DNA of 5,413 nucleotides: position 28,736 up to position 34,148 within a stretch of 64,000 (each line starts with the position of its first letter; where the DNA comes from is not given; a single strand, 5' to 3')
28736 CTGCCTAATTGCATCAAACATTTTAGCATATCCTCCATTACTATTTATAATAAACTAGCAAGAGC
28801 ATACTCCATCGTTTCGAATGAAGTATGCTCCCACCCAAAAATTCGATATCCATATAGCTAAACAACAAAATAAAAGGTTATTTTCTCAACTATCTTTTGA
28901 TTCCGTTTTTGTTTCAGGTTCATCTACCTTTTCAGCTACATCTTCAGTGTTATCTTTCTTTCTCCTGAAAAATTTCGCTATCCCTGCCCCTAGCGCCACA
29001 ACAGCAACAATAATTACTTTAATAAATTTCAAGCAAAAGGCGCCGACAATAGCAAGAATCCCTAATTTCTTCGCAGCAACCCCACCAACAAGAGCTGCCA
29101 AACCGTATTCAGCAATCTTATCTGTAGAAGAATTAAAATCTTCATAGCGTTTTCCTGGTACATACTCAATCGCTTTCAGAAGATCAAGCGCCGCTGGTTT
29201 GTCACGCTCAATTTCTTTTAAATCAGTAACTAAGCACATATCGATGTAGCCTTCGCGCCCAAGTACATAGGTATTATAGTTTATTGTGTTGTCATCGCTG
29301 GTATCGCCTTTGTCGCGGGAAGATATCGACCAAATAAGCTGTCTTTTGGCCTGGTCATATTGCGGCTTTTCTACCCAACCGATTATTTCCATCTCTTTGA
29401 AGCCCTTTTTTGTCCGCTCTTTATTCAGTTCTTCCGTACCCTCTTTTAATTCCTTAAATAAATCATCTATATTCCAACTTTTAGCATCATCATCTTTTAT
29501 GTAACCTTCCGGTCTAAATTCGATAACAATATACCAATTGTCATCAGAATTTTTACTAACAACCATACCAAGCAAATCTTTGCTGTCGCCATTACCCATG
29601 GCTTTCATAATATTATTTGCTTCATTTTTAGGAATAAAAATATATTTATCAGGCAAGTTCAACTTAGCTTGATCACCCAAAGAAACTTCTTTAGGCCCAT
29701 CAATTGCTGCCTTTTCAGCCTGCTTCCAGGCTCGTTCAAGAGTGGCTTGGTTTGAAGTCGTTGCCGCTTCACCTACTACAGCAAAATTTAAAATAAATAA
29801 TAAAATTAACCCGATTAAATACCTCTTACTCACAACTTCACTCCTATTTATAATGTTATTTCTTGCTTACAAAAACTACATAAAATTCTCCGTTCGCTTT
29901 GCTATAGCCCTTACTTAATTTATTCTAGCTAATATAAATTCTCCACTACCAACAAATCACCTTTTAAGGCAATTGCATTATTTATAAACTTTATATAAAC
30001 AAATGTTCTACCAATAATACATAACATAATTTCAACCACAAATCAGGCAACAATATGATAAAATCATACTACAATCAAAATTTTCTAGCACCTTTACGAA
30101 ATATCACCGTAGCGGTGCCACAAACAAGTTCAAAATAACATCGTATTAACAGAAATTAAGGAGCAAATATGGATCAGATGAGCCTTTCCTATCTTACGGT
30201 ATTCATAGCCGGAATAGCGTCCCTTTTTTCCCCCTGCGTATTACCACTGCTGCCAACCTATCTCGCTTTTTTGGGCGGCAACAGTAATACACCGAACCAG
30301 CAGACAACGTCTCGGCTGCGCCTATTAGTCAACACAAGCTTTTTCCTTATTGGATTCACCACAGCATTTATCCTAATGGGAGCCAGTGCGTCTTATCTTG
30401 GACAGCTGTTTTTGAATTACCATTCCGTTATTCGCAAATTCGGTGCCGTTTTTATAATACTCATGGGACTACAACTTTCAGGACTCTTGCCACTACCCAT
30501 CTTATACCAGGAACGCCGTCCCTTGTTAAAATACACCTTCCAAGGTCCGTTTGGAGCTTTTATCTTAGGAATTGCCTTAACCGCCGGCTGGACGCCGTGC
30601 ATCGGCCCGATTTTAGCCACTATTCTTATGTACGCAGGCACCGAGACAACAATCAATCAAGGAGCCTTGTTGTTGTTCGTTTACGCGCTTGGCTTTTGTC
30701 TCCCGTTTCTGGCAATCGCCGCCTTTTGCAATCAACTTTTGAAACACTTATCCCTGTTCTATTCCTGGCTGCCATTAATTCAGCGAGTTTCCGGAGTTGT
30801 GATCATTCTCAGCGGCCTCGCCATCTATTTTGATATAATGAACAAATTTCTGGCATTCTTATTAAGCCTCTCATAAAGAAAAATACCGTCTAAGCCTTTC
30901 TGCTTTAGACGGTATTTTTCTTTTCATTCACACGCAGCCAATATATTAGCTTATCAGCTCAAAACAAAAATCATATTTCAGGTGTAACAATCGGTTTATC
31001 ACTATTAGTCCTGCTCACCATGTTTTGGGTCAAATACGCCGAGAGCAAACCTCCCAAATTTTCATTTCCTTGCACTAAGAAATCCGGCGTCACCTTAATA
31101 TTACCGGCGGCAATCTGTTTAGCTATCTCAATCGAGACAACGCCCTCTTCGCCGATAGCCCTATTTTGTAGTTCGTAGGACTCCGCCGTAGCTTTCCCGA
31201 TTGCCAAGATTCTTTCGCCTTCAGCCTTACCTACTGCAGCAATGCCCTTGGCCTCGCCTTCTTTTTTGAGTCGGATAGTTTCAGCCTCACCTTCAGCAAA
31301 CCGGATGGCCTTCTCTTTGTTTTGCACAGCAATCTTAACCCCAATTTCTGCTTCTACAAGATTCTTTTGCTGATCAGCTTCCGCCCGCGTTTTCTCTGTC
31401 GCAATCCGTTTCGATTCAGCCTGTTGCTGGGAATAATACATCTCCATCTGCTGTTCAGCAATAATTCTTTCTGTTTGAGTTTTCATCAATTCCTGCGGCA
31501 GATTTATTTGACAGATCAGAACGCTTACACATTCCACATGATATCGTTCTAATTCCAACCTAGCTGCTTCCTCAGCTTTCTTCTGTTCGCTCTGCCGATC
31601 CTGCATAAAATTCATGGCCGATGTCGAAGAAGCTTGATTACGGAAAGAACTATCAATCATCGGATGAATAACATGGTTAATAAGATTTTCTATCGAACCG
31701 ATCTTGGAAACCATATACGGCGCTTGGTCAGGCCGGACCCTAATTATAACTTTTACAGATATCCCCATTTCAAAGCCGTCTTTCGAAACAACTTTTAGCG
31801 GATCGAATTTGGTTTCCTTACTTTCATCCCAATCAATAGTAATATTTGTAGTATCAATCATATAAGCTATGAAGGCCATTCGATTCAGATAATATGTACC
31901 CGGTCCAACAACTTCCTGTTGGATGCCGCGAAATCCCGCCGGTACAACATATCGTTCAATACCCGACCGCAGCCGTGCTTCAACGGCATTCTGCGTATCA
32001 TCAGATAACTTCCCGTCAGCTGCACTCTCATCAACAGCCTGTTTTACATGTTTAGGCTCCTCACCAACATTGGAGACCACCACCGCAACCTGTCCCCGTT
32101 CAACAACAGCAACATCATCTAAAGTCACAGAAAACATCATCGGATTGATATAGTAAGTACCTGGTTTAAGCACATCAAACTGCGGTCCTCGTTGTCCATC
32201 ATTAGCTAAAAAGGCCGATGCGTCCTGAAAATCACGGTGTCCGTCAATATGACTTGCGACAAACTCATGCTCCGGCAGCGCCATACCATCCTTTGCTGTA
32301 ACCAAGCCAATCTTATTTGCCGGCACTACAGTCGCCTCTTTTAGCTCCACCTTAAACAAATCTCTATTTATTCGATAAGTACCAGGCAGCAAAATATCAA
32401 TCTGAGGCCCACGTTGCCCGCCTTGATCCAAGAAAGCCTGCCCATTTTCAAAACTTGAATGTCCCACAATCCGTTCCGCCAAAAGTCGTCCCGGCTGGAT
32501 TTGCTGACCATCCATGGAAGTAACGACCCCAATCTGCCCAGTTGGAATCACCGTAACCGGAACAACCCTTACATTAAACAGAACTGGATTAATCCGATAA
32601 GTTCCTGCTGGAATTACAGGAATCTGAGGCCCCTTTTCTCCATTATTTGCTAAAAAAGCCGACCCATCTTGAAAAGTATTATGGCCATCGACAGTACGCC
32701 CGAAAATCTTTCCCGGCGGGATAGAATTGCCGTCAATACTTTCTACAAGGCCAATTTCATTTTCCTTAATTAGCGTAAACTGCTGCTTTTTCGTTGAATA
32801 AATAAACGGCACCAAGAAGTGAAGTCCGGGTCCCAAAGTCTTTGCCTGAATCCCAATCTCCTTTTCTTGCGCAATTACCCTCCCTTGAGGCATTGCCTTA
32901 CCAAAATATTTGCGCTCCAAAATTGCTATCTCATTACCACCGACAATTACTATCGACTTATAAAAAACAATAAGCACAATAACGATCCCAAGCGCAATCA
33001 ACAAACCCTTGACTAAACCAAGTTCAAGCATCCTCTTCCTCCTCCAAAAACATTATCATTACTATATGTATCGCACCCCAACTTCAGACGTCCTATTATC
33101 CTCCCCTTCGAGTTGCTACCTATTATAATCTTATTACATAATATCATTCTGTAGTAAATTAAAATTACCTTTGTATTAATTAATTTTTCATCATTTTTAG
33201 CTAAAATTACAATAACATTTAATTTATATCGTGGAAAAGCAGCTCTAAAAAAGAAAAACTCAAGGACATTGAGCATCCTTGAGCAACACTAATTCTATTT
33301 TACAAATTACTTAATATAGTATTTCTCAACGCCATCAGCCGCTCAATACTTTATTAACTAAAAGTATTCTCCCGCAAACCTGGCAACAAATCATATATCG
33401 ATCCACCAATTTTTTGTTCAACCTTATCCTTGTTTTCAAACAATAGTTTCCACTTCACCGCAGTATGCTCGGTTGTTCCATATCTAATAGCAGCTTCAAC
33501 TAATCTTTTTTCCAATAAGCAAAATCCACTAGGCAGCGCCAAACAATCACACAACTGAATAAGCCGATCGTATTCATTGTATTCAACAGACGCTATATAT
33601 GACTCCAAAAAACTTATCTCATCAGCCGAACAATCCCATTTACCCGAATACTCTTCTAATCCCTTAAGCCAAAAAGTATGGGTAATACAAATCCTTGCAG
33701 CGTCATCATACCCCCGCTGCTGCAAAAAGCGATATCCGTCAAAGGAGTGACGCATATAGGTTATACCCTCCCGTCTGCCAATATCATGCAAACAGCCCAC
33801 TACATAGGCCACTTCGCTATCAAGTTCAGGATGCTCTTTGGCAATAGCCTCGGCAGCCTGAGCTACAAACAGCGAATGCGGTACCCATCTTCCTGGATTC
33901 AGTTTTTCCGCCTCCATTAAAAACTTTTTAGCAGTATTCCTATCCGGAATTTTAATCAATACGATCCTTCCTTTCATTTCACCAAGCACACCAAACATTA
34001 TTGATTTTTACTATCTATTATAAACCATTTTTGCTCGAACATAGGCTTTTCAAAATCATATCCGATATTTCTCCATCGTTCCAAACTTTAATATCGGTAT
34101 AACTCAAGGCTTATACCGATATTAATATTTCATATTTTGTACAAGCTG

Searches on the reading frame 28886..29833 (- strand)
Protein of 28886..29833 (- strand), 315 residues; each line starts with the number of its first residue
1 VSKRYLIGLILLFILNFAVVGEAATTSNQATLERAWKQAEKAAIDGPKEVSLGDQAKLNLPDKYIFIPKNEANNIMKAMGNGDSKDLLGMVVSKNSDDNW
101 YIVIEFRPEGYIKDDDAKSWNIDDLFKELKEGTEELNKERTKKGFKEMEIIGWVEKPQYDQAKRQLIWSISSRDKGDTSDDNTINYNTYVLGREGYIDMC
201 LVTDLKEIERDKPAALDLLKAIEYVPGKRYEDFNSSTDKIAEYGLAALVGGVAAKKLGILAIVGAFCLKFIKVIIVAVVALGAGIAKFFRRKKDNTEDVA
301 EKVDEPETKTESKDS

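Call 32: search_protein_families(library=pfam, proteins=[window:28886-29833:-])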
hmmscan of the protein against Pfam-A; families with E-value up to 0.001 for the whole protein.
window:28886-29833:- (315 aa): 1 family
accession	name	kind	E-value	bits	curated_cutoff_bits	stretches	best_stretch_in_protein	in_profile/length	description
PF09935.14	DUF2167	-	1.8e-83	279.9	25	1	46-278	3-237/238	Protein of unknown function (DUF2167)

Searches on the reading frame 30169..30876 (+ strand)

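Call 32: search_protein_families(library=pfam, proteins=[window:30169-30876:+])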
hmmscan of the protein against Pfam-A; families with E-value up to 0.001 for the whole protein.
window:30169-30876:+ (235 aa): 1 family
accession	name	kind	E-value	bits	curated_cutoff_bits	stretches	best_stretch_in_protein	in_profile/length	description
PF02683.22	DsbD_TM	-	1.7e-17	63.9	27.1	1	8-217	5-212/219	Cytochrome C biogenesis protein transmembrane domain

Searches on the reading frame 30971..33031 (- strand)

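Call 32: search_protein_families(library=pfam, proteins=[window:30971-33031:-])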
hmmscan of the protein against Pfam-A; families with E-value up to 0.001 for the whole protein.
window:30971-33031:- (686 aa): 1 family
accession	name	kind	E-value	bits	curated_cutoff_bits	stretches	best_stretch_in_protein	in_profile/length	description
PF01145.31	Band_7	-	5.7e-23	82.3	23.6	1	369-539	9-175/176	SPFH domain / Band 7 family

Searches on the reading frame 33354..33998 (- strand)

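Call 32: search_protein_families(library=pfam, proteins=[window:33354-33998:-])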
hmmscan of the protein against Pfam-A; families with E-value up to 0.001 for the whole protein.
window:33354-33998:- (214 aa): 2 families
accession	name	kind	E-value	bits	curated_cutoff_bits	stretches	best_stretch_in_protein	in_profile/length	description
PF01966.28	HD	-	2.7e-09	37.8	22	1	41-153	4-113/116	HD domain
PF08668.18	HDOD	-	0.00033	20.6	22.9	1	39-75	96-132/196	HDOD domain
